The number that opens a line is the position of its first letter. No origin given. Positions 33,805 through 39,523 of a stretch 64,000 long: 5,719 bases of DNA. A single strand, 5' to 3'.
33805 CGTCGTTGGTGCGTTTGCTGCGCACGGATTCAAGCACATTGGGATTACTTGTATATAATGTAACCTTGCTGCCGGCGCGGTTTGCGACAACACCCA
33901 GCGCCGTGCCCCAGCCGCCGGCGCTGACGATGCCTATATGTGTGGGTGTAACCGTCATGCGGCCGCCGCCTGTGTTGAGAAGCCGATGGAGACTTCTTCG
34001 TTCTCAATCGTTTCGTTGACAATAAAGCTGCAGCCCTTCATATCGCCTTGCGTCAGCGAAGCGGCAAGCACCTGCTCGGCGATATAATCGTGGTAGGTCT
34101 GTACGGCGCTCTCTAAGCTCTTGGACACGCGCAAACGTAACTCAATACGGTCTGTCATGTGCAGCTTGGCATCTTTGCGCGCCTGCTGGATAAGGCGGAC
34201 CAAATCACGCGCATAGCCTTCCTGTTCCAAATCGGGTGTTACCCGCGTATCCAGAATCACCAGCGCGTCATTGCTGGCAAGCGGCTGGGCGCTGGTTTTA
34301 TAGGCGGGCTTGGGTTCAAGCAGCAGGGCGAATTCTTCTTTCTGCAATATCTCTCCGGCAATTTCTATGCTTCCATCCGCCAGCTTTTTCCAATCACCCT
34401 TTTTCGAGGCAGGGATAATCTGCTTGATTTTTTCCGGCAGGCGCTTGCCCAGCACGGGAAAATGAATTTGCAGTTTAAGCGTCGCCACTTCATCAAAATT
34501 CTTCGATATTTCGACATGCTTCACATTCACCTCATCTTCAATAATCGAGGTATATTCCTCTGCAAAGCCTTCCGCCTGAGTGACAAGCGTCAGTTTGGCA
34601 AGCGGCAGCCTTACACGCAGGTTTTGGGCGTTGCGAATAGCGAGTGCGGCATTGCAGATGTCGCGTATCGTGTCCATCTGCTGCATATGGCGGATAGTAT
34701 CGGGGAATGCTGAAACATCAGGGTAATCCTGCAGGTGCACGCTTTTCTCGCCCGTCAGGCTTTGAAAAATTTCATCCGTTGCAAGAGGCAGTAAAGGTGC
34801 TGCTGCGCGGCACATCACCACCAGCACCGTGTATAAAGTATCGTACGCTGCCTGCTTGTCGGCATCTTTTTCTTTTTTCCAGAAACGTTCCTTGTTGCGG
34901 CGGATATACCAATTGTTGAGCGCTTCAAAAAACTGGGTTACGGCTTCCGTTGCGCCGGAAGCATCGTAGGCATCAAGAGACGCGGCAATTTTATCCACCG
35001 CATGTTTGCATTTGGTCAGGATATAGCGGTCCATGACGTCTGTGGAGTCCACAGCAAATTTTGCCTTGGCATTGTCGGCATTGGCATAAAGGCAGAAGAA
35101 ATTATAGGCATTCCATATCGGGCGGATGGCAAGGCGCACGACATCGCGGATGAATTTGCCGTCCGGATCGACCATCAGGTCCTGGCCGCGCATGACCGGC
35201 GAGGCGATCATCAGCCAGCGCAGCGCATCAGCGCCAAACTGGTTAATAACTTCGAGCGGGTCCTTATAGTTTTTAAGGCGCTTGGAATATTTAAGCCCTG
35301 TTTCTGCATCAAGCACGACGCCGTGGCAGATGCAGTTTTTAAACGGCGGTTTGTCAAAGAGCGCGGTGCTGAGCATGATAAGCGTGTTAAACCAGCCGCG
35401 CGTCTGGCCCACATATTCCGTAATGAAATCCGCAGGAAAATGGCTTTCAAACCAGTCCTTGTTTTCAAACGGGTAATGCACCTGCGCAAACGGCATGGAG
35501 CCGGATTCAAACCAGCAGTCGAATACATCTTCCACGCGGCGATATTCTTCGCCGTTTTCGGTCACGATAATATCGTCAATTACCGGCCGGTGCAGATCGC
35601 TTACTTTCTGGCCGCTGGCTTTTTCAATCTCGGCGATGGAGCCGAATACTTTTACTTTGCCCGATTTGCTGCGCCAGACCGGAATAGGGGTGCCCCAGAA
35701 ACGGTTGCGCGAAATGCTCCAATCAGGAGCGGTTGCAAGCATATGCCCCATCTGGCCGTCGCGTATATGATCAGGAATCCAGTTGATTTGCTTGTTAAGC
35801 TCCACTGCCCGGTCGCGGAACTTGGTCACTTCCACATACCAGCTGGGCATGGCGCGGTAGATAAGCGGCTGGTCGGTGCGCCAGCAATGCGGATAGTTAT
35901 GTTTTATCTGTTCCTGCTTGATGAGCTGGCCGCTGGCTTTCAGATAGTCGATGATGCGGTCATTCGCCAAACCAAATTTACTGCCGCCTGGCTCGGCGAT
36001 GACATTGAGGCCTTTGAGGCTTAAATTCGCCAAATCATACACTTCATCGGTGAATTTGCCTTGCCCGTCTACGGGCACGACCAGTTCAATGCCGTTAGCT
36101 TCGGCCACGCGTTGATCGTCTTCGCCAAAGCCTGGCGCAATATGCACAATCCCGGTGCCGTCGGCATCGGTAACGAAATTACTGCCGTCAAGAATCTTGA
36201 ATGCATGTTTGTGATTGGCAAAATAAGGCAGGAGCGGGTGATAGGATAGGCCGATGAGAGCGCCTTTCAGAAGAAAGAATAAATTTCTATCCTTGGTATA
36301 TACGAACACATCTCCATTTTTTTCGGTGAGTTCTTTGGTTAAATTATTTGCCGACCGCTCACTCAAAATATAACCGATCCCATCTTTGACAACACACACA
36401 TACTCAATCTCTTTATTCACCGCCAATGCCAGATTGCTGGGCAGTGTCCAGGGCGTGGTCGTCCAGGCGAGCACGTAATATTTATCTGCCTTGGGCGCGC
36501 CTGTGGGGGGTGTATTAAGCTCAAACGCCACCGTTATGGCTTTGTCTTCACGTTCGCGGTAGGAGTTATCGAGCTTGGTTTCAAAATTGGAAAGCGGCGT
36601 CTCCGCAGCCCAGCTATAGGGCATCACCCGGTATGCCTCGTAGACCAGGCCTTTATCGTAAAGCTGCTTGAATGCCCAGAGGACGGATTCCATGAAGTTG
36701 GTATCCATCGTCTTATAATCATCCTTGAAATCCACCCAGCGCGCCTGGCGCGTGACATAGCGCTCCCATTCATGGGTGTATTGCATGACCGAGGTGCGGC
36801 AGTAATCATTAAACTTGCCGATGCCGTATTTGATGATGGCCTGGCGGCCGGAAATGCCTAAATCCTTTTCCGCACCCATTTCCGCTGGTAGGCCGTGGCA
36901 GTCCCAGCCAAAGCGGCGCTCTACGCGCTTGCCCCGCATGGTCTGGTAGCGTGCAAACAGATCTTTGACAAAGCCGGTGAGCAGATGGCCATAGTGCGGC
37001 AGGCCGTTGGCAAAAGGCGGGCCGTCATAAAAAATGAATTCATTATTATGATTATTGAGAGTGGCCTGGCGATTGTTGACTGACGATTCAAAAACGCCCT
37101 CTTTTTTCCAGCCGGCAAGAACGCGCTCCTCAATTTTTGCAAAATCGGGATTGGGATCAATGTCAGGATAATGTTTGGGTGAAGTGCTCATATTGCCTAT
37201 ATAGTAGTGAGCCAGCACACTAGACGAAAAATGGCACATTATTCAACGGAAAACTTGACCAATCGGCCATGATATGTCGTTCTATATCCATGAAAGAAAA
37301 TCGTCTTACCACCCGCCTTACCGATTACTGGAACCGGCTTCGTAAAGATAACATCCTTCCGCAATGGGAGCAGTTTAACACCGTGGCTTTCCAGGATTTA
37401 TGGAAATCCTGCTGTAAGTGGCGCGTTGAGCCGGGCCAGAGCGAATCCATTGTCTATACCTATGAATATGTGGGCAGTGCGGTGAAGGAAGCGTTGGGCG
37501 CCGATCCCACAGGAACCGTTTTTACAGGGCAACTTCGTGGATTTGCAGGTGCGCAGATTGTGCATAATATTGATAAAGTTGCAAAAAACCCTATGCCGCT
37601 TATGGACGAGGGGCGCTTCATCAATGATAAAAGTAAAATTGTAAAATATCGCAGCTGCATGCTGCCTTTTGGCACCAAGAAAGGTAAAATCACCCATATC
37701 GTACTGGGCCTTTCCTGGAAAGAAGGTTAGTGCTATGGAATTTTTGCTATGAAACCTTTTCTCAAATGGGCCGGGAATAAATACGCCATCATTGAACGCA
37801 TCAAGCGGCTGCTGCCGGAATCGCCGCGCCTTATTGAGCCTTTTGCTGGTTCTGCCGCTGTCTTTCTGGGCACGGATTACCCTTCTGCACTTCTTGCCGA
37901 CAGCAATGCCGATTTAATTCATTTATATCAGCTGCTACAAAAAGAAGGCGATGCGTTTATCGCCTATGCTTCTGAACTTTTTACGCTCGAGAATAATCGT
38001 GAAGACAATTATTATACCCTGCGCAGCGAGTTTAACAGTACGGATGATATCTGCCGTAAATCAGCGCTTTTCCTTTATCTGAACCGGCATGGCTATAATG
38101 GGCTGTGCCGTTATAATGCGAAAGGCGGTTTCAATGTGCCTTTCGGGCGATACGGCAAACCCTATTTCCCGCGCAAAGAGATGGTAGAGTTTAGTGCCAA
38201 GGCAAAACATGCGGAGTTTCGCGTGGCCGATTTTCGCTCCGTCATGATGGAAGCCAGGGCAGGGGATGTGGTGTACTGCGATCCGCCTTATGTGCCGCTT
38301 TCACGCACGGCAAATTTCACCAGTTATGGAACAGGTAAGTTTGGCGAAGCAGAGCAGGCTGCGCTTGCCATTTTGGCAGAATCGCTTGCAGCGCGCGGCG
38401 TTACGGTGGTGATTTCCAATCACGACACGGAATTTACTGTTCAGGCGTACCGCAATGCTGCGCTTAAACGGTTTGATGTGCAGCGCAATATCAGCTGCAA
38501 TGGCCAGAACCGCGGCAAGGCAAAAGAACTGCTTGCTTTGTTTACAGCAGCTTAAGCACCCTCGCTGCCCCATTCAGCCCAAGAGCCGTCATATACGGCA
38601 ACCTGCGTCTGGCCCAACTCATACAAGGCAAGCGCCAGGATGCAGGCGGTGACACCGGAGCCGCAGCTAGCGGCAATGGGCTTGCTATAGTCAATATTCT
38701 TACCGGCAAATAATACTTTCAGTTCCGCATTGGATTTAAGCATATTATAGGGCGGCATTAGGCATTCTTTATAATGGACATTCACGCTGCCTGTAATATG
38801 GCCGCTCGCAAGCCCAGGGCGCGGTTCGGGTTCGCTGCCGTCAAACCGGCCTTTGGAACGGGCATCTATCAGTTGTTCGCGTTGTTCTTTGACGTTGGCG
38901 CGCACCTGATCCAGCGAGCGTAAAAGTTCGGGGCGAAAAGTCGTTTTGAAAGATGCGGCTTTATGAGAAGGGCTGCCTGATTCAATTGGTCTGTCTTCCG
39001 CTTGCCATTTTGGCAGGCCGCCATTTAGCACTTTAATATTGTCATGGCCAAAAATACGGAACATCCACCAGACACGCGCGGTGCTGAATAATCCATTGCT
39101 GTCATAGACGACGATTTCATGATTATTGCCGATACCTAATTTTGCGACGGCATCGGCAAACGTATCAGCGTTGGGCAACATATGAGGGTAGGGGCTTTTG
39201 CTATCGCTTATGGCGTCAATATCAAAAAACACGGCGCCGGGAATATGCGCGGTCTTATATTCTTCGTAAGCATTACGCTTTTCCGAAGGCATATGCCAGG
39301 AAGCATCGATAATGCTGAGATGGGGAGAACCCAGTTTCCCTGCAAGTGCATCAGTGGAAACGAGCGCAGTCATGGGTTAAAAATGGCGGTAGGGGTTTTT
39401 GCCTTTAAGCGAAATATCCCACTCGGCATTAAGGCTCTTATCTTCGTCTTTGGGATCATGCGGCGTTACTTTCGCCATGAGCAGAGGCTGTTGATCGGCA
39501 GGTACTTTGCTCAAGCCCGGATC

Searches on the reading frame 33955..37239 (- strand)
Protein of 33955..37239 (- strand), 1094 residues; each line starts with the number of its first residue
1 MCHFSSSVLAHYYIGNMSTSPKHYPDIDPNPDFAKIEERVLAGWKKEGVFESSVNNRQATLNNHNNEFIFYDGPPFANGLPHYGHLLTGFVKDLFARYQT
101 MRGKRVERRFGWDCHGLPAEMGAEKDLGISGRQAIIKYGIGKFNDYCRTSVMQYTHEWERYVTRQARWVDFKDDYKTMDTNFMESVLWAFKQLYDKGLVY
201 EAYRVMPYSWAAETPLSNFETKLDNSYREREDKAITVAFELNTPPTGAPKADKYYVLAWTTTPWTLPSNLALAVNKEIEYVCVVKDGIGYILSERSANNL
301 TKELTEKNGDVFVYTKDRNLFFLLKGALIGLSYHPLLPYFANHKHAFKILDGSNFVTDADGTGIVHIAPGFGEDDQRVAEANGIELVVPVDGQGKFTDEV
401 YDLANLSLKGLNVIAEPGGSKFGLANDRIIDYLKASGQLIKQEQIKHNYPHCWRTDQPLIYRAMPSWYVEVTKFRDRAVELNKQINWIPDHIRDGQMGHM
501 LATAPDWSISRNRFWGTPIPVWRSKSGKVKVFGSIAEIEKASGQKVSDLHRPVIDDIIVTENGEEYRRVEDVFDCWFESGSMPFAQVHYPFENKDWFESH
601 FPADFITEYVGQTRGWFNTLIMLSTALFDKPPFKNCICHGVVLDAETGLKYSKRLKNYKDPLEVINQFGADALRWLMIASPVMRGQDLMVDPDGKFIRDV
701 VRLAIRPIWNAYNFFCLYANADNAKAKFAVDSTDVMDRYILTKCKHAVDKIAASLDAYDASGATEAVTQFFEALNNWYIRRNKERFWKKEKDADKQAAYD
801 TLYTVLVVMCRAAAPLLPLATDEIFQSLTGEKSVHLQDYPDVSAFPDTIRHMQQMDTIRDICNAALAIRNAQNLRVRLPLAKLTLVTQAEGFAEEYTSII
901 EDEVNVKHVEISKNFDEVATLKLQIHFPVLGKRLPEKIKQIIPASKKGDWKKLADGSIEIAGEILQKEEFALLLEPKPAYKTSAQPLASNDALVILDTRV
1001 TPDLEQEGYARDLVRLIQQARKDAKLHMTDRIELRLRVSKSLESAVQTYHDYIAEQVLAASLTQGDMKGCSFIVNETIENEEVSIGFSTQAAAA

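Call 28: search_protein_families(library=pfam, proteins=[window:33955-37239:-], max_evalue=0.00001)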
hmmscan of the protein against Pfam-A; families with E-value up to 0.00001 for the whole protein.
window:33955-37239:- (1094 aa): 4 families
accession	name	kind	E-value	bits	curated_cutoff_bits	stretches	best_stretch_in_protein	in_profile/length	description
PF00133.28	tRNA-synt_1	-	1.4e-133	446.2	22.7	1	41-684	3-409/414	tRNA synthetases class I (I, L, M and V)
PF19302.4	DUF5915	-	7.4e-31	107.6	27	1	898-1069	2-177/195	Domain of unknown function (DUF5915)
PF08264.19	Anticodon_1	-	1.5e-26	93.5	25.1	1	737-880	1-144/148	Anticodon-binding domain of tRNA ligase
PF09334.17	tRNA-synt_1g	-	8.8e-14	51.5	20.1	1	75-152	8-84/391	tRNA synthetases class I (M)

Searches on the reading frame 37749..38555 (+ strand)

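Call 28: search_protein_families(library=pfam, proteins=[window:37749-38555:+], max_evalue=0.00001)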
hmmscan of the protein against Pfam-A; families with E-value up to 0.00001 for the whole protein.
window:37749-38555:+ (268 aa): 1 family
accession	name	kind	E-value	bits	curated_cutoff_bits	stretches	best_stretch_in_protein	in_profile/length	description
PF02086.21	MethyltransfD12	-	7.7e-64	216.3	22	1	7-248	1-253/253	D12 class N6 adenine-specific DNA methyltransferase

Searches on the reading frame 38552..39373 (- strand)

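Call 71: search_protein_families(library=pfam, proteins=[window:38552-39373:-], max_evalue=0.001)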
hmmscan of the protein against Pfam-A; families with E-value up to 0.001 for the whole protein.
window:38552-39373:- (273 aa): 1 family
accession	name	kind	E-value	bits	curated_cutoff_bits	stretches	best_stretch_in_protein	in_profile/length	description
PF00581.25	Rhodanese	-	1.4e-30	106.2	22.2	2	154-270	2-101/102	Rhodanese-like domain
